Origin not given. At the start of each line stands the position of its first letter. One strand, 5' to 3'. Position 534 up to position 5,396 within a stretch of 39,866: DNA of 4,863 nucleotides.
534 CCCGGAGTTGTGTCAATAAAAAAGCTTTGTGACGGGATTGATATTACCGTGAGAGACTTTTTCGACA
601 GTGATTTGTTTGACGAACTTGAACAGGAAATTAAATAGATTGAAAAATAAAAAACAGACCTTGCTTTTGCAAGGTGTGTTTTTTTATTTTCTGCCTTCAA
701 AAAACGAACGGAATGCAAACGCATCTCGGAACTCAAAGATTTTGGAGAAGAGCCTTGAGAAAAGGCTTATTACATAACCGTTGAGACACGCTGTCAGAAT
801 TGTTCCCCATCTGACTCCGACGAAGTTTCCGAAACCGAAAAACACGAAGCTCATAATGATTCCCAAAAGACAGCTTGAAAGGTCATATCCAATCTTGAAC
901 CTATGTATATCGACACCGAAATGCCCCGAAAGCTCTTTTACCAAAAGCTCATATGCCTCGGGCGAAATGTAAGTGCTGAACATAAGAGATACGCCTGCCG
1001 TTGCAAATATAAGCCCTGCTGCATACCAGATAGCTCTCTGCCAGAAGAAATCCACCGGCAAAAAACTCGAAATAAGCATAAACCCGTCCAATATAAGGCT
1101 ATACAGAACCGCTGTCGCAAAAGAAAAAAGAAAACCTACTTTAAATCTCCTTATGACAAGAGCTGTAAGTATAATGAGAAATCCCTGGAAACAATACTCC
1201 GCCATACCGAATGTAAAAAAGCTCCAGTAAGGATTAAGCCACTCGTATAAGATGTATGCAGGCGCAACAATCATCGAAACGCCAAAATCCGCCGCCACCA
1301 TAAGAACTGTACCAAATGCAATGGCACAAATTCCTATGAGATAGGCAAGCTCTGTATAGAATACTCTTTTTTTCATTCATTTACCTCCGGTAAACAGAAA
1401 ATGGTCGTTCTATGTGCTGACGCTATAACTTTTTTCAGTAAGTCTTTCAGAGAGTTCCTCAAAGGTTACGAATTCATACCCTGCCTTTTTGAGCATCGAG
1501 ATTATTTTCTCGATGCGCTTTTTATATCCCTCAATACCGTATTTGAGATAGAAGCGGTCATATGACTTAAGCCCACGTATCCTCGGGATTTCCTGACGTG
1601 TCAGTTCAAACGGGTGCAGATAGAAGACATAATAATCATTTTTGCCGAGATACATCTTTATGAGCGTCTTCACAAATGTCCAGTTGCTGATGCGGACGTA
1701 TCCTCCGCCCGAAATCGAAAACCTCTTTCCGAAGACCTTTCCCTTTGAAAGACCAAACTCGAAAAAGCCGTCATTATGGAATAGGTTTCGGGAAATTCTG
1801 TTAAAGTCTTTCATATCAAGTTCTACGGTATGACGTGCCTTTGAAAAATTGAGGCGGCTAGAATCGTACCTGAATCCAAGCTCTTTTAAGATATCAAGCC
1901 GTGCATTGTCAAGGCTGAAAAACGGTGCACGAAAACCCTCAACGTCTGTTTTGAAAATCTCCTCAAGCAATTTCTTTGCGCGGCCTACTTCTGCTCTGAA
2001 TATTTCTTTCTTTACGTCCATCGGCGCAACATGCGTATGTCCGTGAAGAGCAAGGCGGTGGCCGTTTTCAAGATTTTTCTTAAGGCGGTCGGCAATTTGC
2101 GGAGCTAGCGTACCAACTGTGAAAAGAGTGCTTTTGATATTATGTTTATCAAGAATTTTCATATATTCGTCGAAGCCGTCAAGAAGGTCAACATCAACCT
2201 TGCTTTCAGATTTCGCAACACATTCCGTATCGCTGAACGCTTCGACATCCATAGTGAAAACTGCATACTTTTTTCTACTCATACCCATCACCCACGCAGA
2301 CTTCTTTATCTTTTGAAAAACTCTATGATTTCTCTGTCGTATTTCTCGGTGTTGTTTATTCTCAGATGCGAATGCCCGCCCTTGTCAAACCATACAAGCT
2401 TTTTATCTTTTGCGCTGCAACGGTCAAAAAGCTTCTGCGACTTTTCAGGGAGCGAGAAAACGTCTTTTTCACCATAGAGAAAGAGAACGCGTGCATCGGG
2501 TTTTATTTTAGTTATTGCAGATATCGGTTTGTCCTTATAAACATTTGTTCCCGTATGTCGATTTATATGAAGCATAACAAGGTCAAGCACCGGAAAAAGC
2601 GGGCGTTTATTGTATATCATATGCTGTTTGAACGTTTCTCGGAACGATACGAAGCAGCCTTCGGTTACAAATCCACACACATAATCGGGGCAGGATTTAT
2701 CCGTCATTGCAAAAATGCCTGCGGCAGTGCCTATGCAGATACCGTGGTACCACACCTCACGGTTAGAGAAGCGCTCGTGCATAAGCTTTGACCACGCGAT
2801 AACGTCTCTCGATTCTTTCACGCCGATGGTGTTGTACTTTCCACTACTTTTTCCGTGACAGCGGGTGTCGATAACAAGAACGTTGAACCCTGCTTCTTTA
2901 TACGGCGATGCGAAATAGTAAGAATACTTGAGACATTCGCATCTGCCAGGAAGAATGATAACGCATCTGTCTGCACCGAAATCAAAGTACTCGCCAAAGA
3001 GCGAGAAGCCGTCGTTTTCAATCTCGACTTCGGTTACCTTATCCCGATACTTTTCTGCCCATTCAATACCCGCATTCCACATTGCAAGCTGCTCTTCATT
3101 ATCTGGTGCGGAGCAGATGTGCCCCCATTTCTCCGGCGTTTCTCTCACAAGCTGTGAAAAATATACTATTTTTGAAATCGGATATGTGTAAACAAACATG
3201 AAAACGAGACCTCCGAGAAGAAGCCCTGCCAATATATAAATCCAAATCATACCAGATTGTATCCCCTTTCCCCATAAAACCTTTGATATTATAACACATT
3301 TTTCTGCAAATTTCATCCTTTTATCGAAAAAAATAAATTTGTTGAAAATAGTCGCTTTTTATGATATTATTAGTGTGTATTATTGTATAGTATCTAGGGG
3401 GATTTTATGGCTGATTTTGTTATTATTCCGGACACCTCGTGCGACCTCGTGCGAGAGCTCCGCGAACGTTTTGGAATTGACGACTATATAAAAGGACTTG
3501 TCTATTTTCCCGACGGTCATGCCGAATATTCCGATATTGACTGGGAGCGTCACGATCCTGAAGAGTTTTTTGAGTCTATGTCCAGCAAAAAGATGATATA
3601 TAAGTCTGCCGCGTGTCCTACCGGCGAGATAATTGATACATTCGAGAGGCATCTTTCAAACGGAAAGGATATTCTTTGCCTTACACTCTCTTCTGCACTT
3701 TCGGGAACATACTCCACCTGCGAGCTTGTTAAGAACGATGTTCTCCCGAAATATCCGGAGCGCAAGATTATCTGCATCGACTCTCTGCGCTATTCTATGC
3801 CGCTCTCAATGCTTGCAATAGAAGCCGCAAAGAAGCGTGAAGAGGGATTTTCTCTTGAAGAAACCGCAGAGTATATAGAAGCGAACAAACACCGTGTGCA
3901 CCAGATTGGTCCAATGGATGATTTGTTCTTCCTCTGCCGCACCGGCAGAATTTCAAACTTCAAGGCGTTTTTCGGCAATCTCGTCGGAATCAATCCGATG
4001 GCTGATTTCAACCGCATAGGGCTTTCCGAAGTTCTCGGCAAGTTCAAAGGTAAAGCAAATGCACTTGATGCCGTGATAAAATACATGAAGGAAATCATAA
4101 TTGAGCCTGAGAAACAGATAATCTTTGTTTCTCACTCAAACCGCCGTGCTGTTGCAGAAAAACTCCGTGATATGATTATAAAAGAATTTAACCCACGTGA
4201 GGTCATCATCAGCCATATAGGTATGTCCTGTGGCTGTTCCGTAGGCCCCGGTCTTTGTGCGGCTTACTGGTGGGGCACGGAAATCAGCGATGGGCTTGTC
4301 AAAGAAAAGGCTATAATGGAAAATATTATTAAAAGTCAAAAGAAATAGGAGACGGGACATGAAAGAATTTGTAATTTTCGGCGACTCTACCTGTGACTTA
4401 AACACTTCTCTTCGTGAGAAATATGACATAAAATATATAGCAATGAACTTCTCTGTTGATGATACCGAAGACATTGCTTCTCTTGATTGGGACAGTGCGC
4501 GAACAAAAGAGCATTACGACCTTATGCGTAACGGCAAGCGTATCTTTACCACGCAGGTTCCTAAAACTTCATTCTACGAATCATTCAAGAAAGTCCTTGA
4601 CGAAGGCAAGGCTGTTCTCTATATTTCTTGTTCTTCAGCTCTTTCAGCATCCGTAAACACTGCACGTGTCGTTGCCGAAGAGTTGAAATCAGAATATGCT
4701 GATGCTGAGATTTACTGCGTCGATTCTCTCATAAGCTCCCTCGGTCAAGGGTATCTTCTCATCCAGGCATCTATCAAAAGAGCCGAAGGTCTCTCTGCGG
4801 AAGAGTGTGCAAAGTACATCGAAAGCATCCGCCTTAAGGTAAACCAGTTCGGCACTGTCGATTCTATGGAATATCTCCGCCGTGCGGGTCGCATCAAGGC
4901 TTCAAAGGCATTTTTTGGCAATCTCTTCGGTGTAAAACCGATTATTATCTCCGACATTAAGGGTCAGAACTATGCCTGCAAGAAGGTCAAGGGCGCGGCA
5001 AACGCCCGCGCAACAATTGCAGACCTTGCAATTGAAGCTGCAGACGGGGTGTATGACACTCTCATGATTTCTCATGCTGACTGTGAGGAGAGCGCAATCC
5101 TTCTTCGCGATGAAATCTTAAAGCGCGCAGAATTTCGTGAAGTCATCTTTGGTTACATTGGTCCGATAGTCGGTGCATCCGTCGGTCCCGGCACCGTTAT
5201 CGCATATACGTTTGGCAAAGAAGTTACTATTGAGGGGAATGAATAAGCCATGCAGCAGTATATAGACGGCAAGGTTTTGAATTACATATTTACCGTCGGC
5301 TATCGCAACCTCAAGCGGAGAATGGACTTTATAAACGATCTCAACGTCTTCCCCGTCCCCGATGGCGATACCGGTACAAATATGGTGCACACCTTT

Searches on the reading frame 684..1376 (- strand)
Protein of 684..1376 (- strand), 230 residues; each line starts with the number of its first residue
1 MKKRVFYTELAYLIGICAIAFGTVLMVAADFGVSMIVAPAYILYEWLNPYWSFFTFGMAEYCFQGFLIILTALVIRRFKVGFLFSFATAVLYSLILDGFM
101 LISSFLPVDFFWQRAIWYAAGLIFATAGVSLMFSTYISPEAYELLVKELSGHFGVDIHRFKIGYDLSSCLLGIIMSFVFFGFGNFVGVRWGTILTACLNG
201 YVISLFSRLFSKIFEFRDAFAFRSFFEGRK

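Call 17: search_protein_families(library=pfam, proteins=[window:684-1376:-], max_evalue=0.001)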
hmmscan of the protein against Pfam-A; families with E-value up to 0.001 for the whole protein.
window:684-1376:- (230 aa): 1 family
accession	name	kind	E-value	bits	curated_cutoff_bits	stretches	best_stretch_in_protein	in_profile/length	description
PF19700.5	DUF6198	-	8e-10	39.2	27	1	7-216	9-211/217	Family of unknown function (DUF6198)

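Call 18: search_protein_families(library=ncbifam, proteins=[window:684-1376:-], max_evalue=0.0001)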
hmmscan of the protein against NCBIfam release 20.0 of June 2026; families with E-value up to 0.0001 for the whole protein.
window:684-1376:- (230 aa): 0 families

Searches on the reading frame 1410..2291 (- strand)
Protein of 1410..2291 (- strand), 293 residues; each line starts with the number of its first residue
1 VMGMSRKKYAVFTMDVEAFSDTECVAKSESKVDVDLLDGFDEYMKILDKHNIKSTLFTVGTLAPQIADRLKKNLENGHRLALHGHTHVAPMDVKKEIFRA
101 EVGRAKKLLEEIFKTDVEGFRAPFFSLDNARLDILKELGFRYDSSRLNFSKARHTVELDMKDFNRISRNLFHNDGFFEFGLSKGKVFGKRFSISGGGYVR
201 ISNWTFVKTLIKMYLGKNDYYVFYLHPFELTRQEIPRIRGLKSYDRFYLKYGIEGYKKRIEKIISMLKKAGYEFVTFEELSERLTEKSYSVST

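Call 17: search_protein_families(library=pfam, proteins=[window:1410-2291:-], max_evalue=0.001)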
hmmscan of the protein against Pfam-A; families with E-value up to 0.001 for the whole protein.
window:1410-2291:- (293 aa): 4 families
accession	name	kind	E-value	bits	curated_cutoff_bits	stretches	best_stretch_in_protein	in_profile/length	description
PF01522.26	Polysacc_deac_1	-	2.7e-17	63.3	23.1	1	41-142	22-123/124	Polysaccharide deacetylase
PF11959.13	DUF3473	-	2.4e-13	50.6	29.6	1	173-267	26-120/130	Domain of unknown function (DUF3473)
PF10096.14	DUF2334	-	4.5e-07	30.1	26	1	63-237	52-198/203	Uncharacterized protein conserved in bacteria (DUF2334)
PF03065.20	Glyco_hydro_57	-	2.3e-05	24.3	21.2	0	94-142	120-168/291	Glycosyl hydrolase family 57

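Call 18: search_protein_families(library=ncbifam, proteins=[window:1410-2291:-], max_evalue=0.0001)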
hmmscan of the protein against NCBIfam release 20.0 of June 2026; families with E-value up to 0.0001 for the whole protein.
window:1410-2291:- (293 aa): 7 families
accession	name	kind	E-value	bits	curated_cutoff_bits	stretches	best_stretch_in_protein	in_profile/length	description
TIGR03006.1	pepcterm_polyde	equivalog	2.1e-39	135.3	276.2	1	14-267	5-262/272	XrtA system polysaccharide deacetylase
TIGR02764.1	spore_ybaN_pdaB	equivalog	1.6e-16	60.7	237.4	1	41-141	22-122/191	polysaccharide deacetylase family sporulation protein PdaB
NF045822.1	PgAcgDacpgdA2_Bac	equivalog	2.9e-08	33.4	400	1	42-127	86-171/274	peptidoglycan-N-acetylglucosamine deacetylase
TIGR02884.1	spore_pdaA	equivalog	3.2e-08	33.6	298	1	43-141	55-154/224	delta-lactam-biosynthetic de-N-acetylase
TIGR04243.1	nodulat_NodB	equivalog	1.7e-07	30.9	240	1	44-130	21-108/197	chitooligosaccharide deacetylase NodB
NF045821.1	PgAcgDacpgdA1_Bac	equivalog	1.7e-06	27.1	400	1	44-132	107-195/282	peptidoglycan-N-acetylglucosamine deacetylase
TIGR02873.1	spore_ylxY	hypoth_equivalog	3.4e-06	26.5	391.5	1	41-138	101-198/268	probable sporulation protein, polysaccharide deacetylase family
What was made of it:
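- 1410..2291 (-): Polysaccharide-deacetylase-family protein (PF01522 plus DUF3473); recurrent neighbour. Calls 17 and 18.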

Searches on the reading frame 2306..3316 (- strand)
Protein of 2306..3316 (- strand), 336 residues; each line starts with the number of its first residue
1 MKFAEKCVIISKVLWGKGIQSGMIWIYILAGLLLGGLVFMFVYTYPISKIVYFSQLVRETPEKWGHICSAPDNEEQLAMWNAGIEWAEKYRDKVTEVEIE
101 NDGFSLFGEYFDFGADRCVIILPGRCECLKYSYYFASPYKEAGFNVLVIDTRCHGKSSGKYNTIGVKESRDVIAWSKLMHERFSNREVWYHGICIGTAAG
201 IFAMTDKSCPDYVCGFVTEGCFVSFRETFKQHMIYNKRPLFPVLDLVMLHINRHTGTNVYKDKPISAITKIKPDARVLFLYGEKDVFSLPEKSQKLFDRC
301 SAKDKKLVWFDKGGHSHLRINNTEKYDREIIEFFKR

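Call 17: search_protein_families(library=pfam, proteins=[window:2306-3316:-], max_evalue=0.001)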
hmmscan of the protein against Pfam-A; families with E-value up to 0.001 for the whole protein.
window:2306-3316:- (336 aa): 3 families
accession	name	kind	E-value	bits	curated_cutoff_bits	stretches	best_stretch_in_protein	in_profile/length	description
PF12146.15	Hydrolase_4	-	1.4e-12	47.9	27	2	116-229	4-117/239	Serine aminopeptidase, S33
PF00561.26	Abhydrolase_1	-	1.1e-05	25.7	25.8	1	119-219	3-100/245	alpha/beta hydrolase fold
PF00326.27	Peptidase_S9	-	5.3e-05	23.3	22.6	1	139-336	10-208/213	Prolyl oligopeptidase family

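Call 18: search_protein_families(library=ncbifam, proteins=[window:2306-3316:-], max_evalue=0.0001)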
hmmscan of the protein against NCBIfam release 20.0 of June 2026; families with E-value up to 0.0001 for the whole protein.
window:2306-3316:- (336 aa): 1 family
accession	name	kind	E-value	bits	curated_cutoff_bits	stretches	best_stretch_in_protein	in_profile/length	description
NF047920.1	lactonase_UilS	equivalog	6.5e-06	26.1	400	0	240-328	191-272/285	UilS family quorum-quenching N-acyl-homoserine lactonase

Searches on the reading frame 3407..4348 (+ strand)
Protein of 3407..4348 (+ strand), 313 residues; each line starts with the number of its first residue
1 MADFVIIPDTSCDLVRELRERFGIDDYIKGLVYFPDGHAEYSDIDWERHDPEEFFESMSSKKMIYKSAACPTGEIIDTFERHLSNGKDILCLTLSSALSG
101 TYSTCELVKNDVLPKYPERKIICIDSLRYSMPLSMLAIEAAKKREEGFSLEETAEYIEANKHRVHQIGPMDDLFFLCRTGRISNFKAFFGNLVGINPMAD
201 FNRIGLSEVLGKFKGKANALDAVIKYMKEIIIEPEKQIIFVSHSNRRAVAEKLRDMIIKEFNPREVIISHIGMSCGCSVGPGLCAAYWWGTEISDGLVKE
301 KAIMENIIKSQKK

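Call 17: search_protein_families(library=pfam, proteins=[window:3407-4348:+], max_evalue=0.001)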
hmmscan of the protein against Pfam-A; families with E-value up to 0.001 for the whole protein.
window:3407-4348:+ (313 aa): 1 family
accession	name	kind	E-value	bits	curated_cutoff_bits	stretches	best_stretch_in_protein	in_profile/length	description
PF02645.21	DegV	-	3.7e-51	174.5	27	1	4-288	2-277/280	Uncharacterised protein, DegV family COG1307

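Call 18: search_protein_families(library=ncbifam, proteins=[window:3407-4348:+], max_evalue=0.0001)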
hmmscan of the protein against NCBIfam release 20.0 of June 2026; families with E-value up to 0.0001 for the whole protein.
window:3407-4348:+ (313 aa): 2 families
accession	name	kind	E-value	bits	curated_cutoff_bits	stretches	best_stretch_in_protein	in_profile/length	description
TIGR00762.1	DegV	domain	4.2e-56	190.2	99.7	1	5-288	2-275/276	DegV family EDD domain-containing protein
NF038249.1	fatty_FakB1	equivalog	4.5e-20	72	350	1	6-284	5-275/286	fatty acid kinase binding subunit FakB1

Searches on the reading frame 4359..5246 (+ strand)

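Call 17: search_protein_families(library=pfam, proteins=[window:4359-5246:+], max_evalue=0.001)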
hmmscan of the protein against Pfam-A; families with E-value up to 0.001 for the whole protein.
window:4359-5246:+ (295 aa): 1 family
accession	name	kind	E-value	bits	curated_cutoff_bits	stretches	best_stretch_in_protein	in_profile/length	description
PF02645.21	DegV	-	4.2e-49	167.8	27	1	4-280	2-273/280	Uncharacterised protein, DegV family COG1307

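Call 18: search_protein_families(library=ncbifam, proteins=[window:4359-5246:+], max_evalue=0.0001)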
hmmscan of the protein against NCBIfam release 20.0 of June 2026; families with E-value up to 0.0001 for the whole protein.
window:4359-5246:+ (295 aa): 2 families
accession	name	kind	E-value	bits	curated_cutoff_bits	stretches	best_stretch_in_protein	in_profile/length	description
TIGR00762.1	DegV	domain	3.6e-58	197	99.7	1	6-281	3-272/276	DegV family EDD domain-containing protein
NF038249.1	fatty_FakB1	equivalog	1.6e-29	102.9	350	1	5-289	4-284/286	fatty acid kinase binding subunit FakB1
